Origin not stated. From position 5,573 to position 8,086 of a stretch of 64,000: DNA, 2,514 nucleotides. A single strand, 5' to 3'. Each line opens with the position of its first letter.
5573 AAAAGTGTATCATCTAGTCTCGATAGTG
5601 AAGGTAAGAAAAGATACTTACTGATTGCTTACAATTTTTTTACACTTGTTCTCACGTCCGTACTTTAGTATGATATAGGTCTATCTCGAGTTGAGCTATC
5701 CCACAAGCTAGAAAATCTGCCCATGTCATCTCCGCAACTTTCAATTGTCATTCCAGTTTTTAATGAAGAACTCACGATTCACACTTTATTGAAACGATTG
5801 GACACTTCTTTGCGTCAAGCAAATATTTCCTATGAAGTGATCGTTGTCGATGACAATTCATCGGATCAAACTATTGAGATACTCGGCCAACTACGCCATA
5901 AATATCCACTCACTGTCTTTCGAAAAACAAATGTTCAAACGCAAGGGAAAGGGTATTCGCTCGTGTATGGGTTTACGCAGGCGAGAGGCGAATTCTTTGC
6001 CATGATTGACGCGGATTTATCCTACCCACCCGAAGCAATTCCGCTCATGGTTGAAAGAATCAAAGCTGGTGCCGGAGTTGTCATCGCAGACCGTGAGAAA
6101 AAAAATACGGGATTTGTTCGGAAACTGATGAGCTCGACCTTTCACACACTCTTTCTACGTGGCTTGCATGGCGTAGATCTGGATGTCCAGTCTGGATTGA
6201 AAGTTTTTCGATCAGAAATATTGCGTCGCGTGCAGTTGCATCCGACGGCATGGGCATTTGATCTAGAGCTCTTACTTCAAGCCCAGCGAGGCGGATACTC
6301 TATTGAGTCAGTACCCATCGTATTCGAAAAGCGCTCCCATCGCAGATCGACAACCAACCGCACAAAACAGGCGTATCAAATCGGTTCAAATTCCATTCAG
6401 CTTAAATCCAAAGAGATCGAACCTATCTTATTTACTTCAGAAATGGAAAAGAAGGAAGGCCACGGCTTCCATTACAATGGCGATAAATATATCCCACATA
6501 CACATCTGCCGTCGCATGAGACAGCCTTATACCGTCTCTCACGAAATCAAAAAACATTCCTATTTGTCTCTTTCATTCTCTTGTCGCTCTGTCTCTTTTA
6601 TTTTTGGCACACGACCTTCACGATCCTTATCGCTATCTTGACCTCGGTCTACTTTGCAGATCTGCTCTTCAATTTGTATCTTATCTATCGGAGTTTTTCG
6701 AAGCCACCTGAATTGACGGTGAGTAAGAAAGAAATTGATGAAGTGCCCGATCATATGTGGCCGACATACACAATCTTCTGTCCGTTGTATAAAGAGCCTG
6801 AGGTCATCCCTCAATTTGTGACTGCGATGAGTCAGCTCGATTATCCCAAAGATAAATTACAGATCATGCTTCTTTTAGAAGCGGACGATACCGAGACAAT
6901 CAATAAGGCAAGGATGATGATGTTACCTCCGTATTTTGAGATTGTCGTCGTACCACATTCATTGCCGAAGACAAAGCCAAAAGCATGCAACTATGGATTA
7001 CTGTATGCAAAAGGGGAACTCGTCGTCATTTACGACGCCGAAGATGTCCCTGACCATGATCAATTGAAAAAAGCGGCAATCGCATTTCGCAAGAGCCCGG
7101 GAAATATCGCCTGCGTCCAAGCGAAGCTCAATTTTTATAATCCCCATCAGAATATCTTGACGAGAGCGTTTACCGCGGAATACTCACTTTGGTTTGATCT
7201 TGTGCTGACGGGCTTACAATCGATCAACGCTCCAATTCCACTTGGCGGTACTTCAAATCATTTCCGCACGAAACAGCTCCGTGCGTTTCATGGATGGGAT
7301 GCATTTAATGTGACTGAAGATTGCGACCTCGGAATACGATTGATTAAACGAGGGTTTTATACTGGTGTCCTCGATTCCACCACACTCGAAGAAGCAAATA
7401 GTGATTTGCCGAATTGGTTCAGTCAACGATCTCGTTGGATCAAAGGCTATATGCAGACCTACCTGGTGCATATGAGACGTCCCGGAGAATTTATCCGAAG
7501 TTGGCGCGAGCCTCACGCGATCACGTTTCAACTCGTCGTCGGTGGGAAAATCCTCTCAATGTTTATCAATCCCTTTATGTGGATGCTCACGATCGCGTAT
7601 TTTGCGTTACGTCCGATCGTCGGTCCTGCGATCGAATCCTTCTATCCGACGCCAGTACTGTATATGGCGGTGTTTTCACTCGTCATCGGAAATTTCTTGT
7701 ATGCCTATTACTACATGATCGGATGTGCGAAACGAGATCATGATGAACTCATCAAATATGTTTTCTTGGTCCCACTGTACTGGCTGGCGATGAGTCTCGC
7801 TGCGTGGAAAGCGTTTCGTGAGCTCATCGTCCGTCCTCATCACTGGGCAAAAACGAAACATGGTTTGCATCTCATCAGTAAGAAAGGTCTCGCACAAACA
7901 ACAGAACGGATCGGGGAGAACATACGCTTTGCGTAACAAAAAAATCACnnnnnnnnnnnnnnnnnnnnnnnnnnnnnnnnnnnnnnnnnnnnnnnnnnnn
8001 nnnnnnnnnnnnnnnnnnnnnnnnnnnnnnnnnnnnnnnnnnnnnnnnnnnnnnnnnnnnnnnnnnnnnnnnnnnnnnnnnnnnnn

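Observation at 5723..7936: Single polypeptide fusing two different GT2 catalytic modules around a transmembrane core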

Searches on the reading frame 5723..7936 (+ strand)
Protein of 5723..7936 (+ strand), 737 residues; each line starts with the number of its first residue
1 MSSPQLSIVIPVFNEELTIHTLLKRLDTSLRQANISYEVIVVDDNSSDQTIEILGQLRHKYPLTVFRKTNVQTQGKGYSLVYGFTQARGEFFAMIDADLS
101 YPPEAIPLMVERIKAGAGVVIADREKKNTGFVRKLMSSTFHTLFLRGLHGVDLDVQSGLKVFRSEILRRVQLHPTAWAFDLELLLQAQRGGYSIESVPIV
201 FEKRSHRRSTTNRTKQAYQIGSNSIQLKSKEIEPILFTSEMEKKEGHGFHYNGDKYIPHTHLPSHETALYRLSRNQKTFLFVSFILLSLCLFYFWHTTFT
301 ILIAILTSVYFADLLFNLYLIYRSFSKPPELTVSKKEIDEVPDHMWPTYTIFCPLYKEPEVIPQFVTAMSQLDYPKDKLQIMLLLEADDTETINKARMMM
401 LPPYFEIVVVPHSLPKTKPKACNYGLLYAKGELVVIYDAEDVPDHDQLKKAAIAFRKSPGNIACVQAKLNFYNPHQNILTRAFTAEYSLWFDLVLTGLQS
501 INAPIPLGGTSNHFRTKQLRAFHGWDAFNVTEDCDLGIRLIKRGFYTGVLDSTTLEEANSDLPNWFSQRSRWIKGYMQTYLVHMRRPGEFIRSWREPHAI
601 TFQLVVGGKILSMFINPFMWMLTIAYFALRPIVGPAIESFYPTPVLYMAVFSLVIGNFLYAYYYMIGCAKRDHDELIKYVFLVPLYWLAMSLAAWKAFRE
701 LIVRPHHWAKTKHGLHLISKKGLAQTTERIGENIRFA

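Call 3: search_protein_families(library=pfam, proteins=[window:5723-7936:+], max_evalue=0.01)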
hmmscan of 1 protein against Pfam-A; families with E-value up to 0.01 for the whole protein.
window:5723-7936:+ (737 aa): 5 families
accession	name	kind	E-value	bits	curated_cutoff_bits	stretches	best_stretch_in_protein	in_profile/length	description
PF00535.33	Glycos_transf_2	-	4.4e-38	131.3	23.3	2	7-168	1-165/168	Glycosyl transferase family 2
PF13641.12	Glyco_tranf_2_3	-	8.6e-35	121.3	27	2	347-575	1-230/230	Glycosyltransferase like family 2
PF13632.12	Glyco_trans_2_3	-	3.5e-25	89.4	27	1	434-629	2-188/198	Glycosyl transferase family group 2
PF10111.15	Glyco_tranf_2_2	-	4e-07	30.2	27.3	1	7-101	1-94/276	Glycosyltransferase like family 2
PF13506.12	Glyco_transf_21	-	8.3e-06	25.8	21.7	0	408-573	6-173/174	Glycosyl transferase family 21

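Call 4: search_protein_families(library=ncbifam, proteins=[window:5723-7936:+], max_evalue=0.01)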
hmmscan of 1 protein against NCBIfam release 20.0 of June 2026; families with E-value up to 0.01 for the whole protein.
window:5723-7936:+ (737 aa): 26 families (the best 25 are shown)
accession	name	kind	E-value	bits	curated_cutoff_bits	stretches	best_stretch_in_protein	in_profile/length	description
TIGR03937.1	PgaC_IcaA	equivalog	2.5e-28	99.2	422.3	2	3-117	44-154/407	poly-beta-1,6-N-acetyl-D-glucosamine synthase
TIGR03030.1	CelA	equivalog_domain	1.4e-25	89.4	699.1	1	271-582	50-383/714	UDP-forming cellulose synthase catalytic subunit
TIGR03111.1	glyc2_xrt_Gpos1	hypoth_equivalog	3.6e-23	82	363.95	2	338-691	39-397/439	TIGR03111 family XrtG-associated glycosyltransferase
NF007986.1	PRK10714.1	equivalog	7.7e-22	77.7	529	1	5-167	7-169/316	undecaprenyl-phosphate 4-deoxy-4-formamido-L-arabinose transferase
NF041865.1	EpsU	equivalog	3.7e-20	72.3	700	2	348-579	40-268/394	exopolysaccharide biosynthesis GT2 family glycosyltransferase EpsU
NF047588.1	GlcsyltransPgfSStrep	equivalog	1.4e-19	70.4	500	1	5-162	2-159/308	glycosyltransferase PgfS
TIGR03965.1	mycofact_glyco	equivalog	3.8e-19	68.9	280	2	3-110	73-176/467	mycofactocin biosynthesis glycosyltransferase MftF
TIGR04182.1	glyco_TIGR04182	equivalog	1.6e-18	67.1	325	1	6-239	2-228/293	S-layer glycoprotein N-glycosyltransferase AglJ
TIGR04283.1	glyco_like_mftF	equivalog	4.6e-18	65.6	182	1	6-113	1-97/221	TIGR04283 family arsenosugar biosynthesis glycosyltransferase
NF008558.0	PRK11498.1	equivalog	1.2e-17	63.1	992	1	344-582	270-507/872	UDP-forming cellulose synthase catalytic subunit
NF041875.1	EPS_EpsD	equivalog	5.5e-15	55.6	370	1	6-115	1-106/325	exopolysaccharide biosynthesis glycosyltransferase EpsD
NF038302.1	EPS_HpsE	equivalog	1.5e-14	53.7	300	1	5-98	2-96/307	hormogonium polysaccharide biosynthesis glycosyltransferase HpsE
NF053846.1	glyco_with_XrtP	equivalog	4.9e-14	51.8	520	2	491-712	205-436/440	XrtP-associated glycosyltransferase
NF007482.0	PRK10073.1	equivalog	2.4e-13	49.8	423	1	2-104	4-101/334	glycosyltransferase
NF041391.1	DPhHxTase_Halo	equivalog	8.4e-12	44.5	375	1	12-206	3-188/213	dolichyl-phosphate hexose transferase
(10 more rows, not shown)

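Call 6: find_homologous_proteins(query=window:5723-7936:+, max_evalue=1e-10)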
Query window:5723-7936:+ (737 aa): 5168 proteins with E <= 1e-10 among 8000 candidates; the best 120 are listed.
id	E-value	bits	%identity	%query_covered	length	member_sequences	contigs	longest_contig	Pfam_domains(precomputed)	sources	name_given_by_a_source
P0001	0.0e+0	1707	100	100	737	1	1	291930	PF13632.13,PF10111.15,PF13506.14,PF13641.13,PF00535.33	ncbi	-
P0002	0.0e+0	1381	79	100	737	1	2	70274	PF13632.13,PF10111.15,PF13506.14,PF13641.13,PF00535.33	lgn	-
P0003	0.0e+0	1219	71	99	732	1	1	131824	PF13632.13,PF10111.15,PF13506.14,PF13641.13,PF00535.33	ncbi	ncbi:MAG: glycosyltransferase [Candidatus Woesebacteria bacterium]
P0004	0.0e+0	1199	70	99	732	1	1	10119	PF13632.13,PF10111.15,PF13506.14,PF13641.13,PF00535.33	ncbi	-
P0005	0.0e+0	1101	63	100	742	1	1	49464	PF13632.13,PF10111.15,PF13506.14,PF13641.13,PF00535.33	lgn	-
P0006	0.0e+0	1082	62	100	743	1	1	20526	PF13632.13,PF10111.15,PF13641.13,PF00535.33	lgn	-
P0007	0.0e+0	1076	63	100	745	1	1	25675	PF13632.13,PF10111.15,PF13506.14,PF13641.13,PF00535.33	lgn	-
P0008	0.0e+0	1074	63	100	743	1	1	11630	PF13632.13,PF10111.15,PF13506.14,PF13641.13,PF00535.33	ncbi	-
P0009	0.0e+0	1071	64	98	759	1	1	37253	PF13632.13,PF10111.15,PF13506.14,PF13641.13,PF00535.33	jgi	jgi:cellulose synthase/poly-beta-1,6-N-acetylglucosamine synthase-like glycosyltransferase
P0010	0.0e+0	1068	63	99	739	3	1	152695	PF13632.13,PF10111.15,PF13506.14,PF13641.13,PF00535.33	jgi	-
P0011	0.0e+0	1056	62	98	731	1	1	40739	PF13632.13,PF10111.15,PF13506.14,PF13641.13,PF00535.33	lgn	-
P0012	0.0e+0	1047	62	99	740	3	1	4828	PF13632.13,PF10111.15,PF13506.14,PF13641.13,PF00535.33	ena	-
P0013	0.0e+0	1029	60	99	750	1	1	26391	PF13632.13,PF10111.15,PF13506.14,PF13641.13,PF00535.33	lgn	-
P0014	0.0e+0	1026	60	100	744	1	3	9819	PF13632.13,PF10111.15,PF13506.14,PF13641.13,PF00535.33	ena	-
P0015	0.0e+0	1018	60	99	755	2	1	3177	PF13632.13,PF10111.15,PF13506.14,PF13641.13,PF00535.33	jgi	-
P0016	0.0e+0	1018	60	99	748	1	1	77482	PF13632.13,PF10111.15,PF13506.14,PF13641.13,PF00535.33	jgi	jgi:glycosyltransferase XagB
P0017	0.0e+0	1015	59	99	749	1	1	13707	PF13632.13,PF10111.15,PF13506.14,PF13641.13,PF00535.33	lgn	-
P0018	0.0e+0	1014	59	99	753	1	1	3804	PF13632.13,PF10111.15,PF13506.14,PF13641.13,PF00535.33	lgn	-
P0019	0.0e+0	1011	60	100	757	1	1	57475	PF13632.13,PF10111.15,PF13506.14,PF13641.13,PF00535.33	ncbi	-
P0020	1.6e-298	1010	59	99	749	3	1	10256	PF13632.13,PF13506.14,PF13641.13,PF00535.33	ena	-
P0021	2.2e-298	1010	59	99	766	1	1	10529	PF13632.13,PF13733.13,PF13506.14,PF13641.13,PF00535.33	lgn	-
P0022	3.5e-297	1006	60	100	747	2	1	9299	PF13632.13,PF10111.15,PF13506.14,PF13641.13,PF00535.33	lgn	-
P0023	5.8e-296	1002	59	99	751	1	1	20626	PF13632.13,PF10111.15,PF13506.14,PF13641.13,PF00535.33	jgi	jgi:cellulose synthase/poly-beta-1,6-N-acetylglucosamine synthase-like glycosyltransferase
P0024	8.2e-296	1001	59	99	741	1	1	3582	PF13632.13,PF10111.15,PF13506.14,PF13641.13,PF00535.33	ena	-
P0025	1.2e-295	1001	59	99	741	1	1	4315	PF13632.13,PF10111.15,PF13506.14,PF13641.13,PF00535.33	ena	-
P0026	9.6e-295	998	59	99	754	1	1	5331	PF13632.13,PF10111.15,PF13506.14,PF13641.13,PF00535.33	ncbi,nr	ncbi:MAG: glycosyltransferase [Patescibacteria group bacterium]|nr:glycosyltransferase [Patescibacte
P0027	1.1e-294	997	57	99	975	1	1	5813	PF13632.13,PF10111.15,PF13506.14,PF13641.13,PF00535.33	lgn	-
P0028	6.9e-294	995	59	99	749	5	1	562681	PF13632.13,PF10111.15,PF13506.14,PF13641.13,PF00535.33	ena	-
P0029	9.0e-294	994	60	99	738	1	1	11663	PF13632.13,PF10111.15,PF13506.14,PF13641.13,PF00535.33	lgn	-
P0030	2.7e-293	993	60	99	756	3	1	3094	PF13632.13,PF10111.15,PF13506.14,PF13641.13,PF00535.33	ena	-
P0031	7.2e-293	991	58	99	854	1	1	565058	PF13632.13,PF10111.15,PF13506.14,PF13641.13,PF00535.33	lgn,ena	-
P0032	4.3e-292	989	59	100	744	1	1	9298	PF13632.13,PF10111.15,PF13506.14,PF13641.13,PF00535.33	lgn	-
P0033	6.3e-292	988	59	99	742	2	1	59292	PF13632.13,PF13506.14,PF13641.13,PF00535.33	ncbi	ncbi:MAG: glycosyltransferase [Patescibacteria group bacterium]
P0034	1.0e-291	988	59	99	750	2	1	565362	PF13632.13,PF10111.15,PF13506.14,PF13641.13,PF00535.33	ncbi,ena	-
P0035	1.2e-291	987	58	99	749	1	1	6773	PF13632.13,PF10111.15,PF13506.14,PF13641.13,PF00535.33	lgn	-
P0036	1.2e-291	987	58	99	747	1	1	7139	PF13632.13,PF10111.15,PF13506.14,PF13641.13,PF00535.33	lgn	-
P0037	3.7e-291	986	58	99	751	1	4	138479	PF13632.13,PF13506.14,PF13641.13,PF00535.33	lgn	-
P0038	3.1e-290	983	59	99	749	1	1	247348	PF13632.13,PF10111.15,PF13506.14,PF13641.13,PF00535.33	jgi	jgi:cellulose synthase/poly-beta-1,6-N-acetylglucosamine synthase-like glycosyltransferase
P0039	1.2e-289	981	58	99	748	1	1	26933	PF13632.13,PF10111.15,PF13506.14,PF13641.13,PF00535.33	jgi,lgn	jgi:cellulose synthase/poly-beta-1,6-N-acetylglucosamine synthase-like glycosyltransferase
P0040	3.2e-289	979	58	99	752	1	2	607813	PF13632.13,PF10111.15,PF13506.14,PF13641.13,PF00535.33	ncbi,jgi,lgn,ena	-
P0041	8.2e-289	978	58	99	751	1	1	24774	PF13632.13,PF10111.15,PF13506.14,PF13641.13,PF00535.33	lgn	-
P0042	1.1e-288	978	57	99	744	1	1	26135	PF13632.13,PF10111.15,PF13506.14,PF13641.13,PF00535.33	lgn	-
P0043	1.3e-288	977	59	98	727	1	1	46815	PF13632.13,PF13506.14,PF13641.13,PF00535.33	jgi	jgi:cellulose synthase/poly-beta-1,6-N-acetylglucosamine synthase-like glycosyltransferase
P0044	1.5e-288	977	58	100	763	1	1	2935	PF13632.13,PF10111.15,PF13506.14,PF13641.13,PF00535.33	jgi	jgi:glycosyltransferase XagB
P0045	2.9e-288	976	59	99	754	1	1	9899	PF13632.13,PF10111.15,PF13506.14,PF13641.13,PF00535.33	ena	-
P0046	1.2e-287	974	58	99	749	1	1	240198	PF13632.13,PF10111.15,PF13506.14,PF13641.13,PF00535.33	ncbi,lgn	-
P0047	1.9e-287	973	57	99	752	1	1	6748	PF13632.13,PF13506.14,PF13641.13,PF00535.33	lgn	-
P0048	2.7e-287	973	58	99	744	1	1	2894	PF13632.13,PF13506.14,PF13641.13,PF00535.33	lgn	-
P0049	4.4e-287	972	59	99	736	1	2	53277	PF13632.13,PF10111.15,PF13506.14,PF13641.13,PF00535.33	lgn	-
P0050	6.5e-287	972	58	97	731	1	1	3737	PF13632.13,PF13506.14,PF13641.13,PF00535.33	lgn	-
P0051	1.1e-286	971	57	100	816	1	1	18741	PF13632.13,PF10111.15,PF13506.14,PF13641.13,PF00535.33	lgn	-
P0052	1.7e-286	970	57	100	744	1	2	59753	PF13632.13,PF13506.14,PF13641.13,PF00535.33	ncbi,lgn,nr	ncbi:MAG: glycosyltransferase [bacterium]|nr:glycosyltransferase [bacterium]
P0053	2.0e-286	970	57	99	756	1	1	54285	PF13632.13,PF13506.14,PF13641.13,PF00535.33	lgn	-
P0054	4.9e-286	969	59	97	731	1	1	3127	PF13632.13,PF13506.14,PF13641.13,PF00535.33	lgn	-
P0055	5.0e-286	969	60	99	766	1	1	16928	PF13632.13,PF10111.15,PF13506.14,PF13641.13,PF00535.33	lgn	-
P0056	6.4e-286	968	58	100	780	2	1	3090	PF13632.13,PF10111.15,PF13506.14,PF13641.13,PF00535.33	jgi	-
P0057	1.1e-285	968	58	99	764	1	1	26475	PF13632.13,PF10111.15,PF13506.14,PF13641.13,PF00535.33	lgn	-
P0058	1.7e-285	967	58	98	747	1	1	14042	PF13632.13,PF10111.15,PF13506.14,PF13641.13,PF00535.33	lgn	-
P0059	2.0e-285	967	58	100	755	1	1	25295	PF13632.13,PF13506.14,PF13641.13,PF00535.33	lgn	-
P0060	3.4e-285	966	57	99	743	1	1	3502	PF13632.13,PF10111.15,PF13506.14,PF13641.13,PF00535.33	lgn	-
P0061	5.3e-285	965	58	99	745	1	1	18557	PF13632.13,PF13506.14,PF13641.13,PF00535.33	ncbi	-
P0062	5.7e-285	965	57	99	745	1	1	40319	PF13632.13,PF10111.15,PF13506.14,PF13641.13,PF00535.33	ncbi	-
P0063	5.8e-285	965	57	99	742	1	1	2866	PF13632.13,PF13641.13,PF00535.33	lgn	-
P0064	7.2e-284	962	58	97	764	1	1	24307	PF13632.13,PF13506.14,PF13641.13,PF00535.33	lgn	-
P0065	1.3e-283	961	58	99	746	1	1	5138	PF13632.13,PF10111.15,PF13506.14,PF13641.13,PF00535.33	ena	-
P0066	1.4e-283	961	57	99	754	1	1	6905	PF13632.13,PF10111.15,PF13506.14,PF13641.13,PF00535.33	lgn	-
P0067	4.2e-283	959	57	99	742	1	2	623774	PF13632.13,PF10111.15,PF13506.14,PF13641.13,PF00535.33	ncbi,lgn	-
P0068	8.3e-283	958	57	99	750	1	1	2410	PF13632.13,PF10111.15,PF13506.14,PF13641.13,PF00535.33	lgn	-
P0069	1.8e-282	957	57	98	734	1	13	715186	PF13632.13,PF10111.15,PF13506.14,PF13641.13,PF00535.33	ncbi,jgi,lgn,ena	-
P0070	3.0e-282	956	58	100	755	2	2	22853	PF13632.13,PF10111.15,PF13506.14,PF13641.13,PF00535.33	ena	-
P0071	3.9e-282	956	56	99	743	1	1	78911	PF13632.13,PF13506.14,PF13641.13,PF00535.33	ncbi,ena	-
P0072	4.9e-282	956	57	100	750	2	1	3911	PF13632.13,PF10111.15,PF13641.13,PF00535.33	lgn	-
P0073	7.9e-282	955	58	99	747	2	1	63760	PF13632.13,PF10111.15,PF13506.14,PF13641.13,PF00535.33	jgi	-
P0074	8.3e-282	955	57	99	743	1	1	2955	PF13632.13,PF10111.15,PF13506.14,PF13641.13,PF00535.33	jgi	jgi:cellulose synthase/poly-beta-1,6-N-acetylglucosamine synthase-like glycosyltransferase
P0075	9.2e-282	955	58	99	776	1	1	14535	PF13632.13,PF13506.14,PF13641.13,PF00535.33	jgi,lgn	-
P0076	2.9e-281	953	54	99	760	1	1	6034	PF13632.13,PF10111.15,PF13506.14,PF13641.13,PF00535.33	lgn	-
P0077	4.4e-281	952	57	99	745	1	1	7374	PF13632.13,PF10111.15,PF13506.14,PF13641.13,PF00535.33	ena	-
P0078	4.7e-281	952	57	97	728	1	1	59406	PF13632.13,PF10111.15,PF13506.14,PF13641.13,PF00535.33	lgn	-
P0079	5.4e-281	952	57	100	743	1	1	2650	PF13632.13,PF13506.14,PF13641.13,PF00535.33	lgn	-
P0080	7.2e-281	952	60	94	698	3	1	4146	PF13632.13,PF10111.15,PF13506.14,PF13641.13,PF00535.33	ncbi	ncbi:MAG: glycosyltransferase, partial [Patescibacteria group bacterium]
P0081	1.0e-280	951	57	99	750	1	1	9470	PF13632.13,PF10111.15,PF13506.14,PF13641.13,PF00535.33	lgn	-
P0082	1.9e-280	950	56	100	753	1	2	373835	PF13632.13,PF10111.15,PF13506.14,PF13641.13,PF00535.33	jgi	jgi:glycosyltransferase XagB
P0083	2.2e-280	950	58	97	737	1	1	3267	PF13632.13,PF10111.15,PF13506.14,PF13641.13,PF00535.33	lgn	-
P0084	3.1e-280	950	58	99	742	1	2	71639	PF13632.13,PF10111.15,PF13506.14,PF13641.13,PF00535.33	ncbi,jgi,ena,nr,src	ncbi:MAG TPA: glycosyltransferase [Methylomirabilota bacterium]|nr:glycosyltransferase [Methylomirab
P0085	3.6e-280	949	56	99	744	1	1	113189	PF13632.13,PF10111.15,PF13506.14,PF13641.13,PF00535.33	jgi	jgi:glycosyltransferase XagB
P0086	3.7e-280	949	58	97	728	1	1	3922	PF13632.13,PF10111.15,PF13506.14,PF13641.13,PF00535.33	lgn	-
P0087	4.0e-280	949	57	99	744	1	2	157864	PF13632.13,PF10111.15,PF13506.14,PF13641.13,PF00535.33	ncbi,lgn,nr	ncbi:MAG TPA: glycosyltransferase [Candidatus Saccharimonadales bacterium]|nr:glycosyltransferase [C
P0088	1.1e-279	948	58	97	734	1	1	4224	PF13632.13,PF10111.15,PF13506.14,PF13641.13,PF00535.33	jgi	jgi:cellulose synthase/poly-beta-1,6-N-acetylglucosamine synthase-like glycosyltransferase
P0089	2.9e-279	946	58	99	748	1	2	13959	PF13632.13,PF10111.15,PF13506.14,PF13641.13,PF00535.33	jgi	-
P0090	3.1e-279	946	57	99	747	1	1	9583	PF13632.13,PF10111.15,PF13506.14,PF13641.13,PF00535.33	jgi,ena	-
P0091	3.6e-279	946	58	100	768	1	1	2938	PF13632.13,PF10111.15,PF13506.14,PF13641.13,PF00535.33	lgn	-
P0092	7.4e-279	945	57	99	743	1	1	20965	PF13632.13,PF10111.15,PF13506.14,PF13641.13,PF00535.33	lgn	-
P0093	8.0e-279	945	58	98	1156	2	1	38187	PF13632.13,PF10111.15,PF13506.14,PF13641.13,PF00534.27,PF13439.13,PF00535.33,PF20706.4,PF13692.13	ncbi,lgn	-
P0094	2.1e-278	944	57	99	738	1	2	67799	PF13632.13,PF10111.15,PF13506.14,PF13641.13,PF00535.33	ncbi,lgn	ncbi:MAG: glycosyltransferase family 2 protein [Candidatus Levyibacteriota bacterium]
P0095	3.0e-278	943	55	100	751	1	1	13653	PF13632.13,PF10111.15,PF13506.14,PF13641.13,PF00535.33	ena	-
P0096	4.4e-278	943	56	100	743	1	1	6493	PF13632.13,PF10111.15,PF13506.14,PF13641.13,PF00535.33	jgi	jgi:glycosyltransferase XagB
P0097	5.8e-278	942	59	97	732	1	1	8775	PF13632.13,PF13506.14,PF13641.13,PF00535.33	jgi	jgi:cellulose synthase/poly-beta-1,6-N-acetylglucosamine synthase-like glycosyltransferase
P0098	9.6e-278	941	57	98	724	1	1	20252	PF13632.13,PF13506.14,PF13641.13,PF00535.33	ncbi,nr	ncbi:glycosyltransferase [Candidatus Roizmanbacteria bacterium]|nr:glycosyltransferase [Candidatus R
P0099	1.0e-277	941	57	97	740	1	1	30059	PF13632.13,PF10111.15,PF13506.14,PF13641.13,PF00535.33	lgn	-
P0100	1.1e-277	941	57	97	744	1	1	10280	PF13632.13,PF10111.15,PF13506.14,PF13641.13,PF00535.33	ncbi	-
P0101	1.4e-277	941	57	99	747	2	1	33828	PF13632.13,PF10111.15,PF13506.14,PF13641.13,PF00535.33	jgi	-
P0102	1.6e-277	941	57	99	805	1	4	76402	PF13632.13,PF10111.15,PF13506.14,PF13641.13,PF00535.33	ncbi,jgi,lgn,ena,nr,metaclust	ncbi:MAG: hypothetical protein A2857_06675 [Candidatus Levybacteria bacterium RIFCSPHIGHO2_01_FULL_3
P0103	2.2e-277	940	57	99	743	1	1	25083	PF13632.13,PF10111.15,PF13506.14,PF13641.13,PF00535.33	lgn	-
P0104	3.6e-277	940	56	98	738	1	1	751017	PF13632.13,PF10111.15,PF13506.14,PF13641.13,PF00535.33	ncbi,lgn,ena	-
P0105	4.6e-277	939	56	99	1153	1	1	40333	PF13632.13,PF10111.15,PF13506.14,PF13641.13,PF00534.27,PF13579.13,PF13524.13,PF13439.13,PF00535.33,PF20706.4,PF13692.13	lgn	-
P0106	1.1e-276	938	56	99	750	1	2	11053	PF13632.13,PF10111.15,PF13506.14,PF13641.13,PF00535.33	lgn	-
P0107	2.0e-276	937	56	99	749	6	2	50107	PF13632.13,PF10111.15,PF13506.14,PF13641.13,PF00535.33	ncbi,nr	ncbi:MAG TPA: glycosyltransferase [Candidatus Saccharimonadales bacterium]|nr:glycosyltransferase [C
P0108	2.4e-276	937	56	97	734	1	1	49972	PF13632.13,PF10111.15,PF13506.14,PF13641.13,PF00535.33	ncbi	-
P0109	2.5e-276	937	56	99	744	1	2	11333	PF13632.13,PF13641.13,PF00535.33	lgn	-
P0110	2.5e-276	937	57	100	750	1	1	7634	PF13632.13,PF13506.14,PF13641.13,PF00535.33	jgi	-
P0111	5.9e-276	935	56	99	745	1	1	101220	PF13632.13,PF10111.15,PF13506.14,PF13641.13,PF00535.33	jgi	jgi:glycosyltransferase XagB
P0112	7.6e-276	935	56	100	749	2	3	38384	PF13632.13,PF10111.15,PF13506.14,PF13641.13,PF00535.33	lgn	-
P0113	7.9e-276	935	58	97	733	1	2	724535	PF13632.13,PF10111.15,PF13506.14,PF13641.13,PF00535.33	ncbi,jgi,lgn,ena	-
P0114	8.3e-276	935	57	99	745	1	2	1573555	PF13632.13,PF10111.15,PF13506.14,PF13641.13,PF00535.33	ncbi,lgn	-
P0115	1.3e-275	934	57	99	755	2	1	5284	PF13632.13,PF10111.15,PF13506.14,PF13641.13,PF00535.33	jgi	jgi:glycosyltransferase XagB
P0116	1.4e-275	934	57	97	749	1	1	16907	PF13632.13,PF10111.15,PF13506.14,PF13641.13,PF00535.33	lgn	-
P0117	2.2e-275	934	56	99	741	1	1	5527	PF13632.13,PF10111.15,PF13506.14,PF13641.13,PF00535.33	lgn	-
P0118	2.8e-275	933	56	99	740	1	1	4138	PF13632.13,PF10111.15,PF13506.14,PF13641.13,PF00535.33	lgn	-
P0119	3.3e-275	933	56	99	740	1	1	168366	PF13632.13,PF10111.15,PF13506.14,PF13641.13,PF00535.33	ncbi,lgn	-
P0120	5.4e-275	932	57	97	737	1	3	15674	PF13632.13,PF10111.15,PF13506.14,PF13641.13,PF00535.33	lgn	-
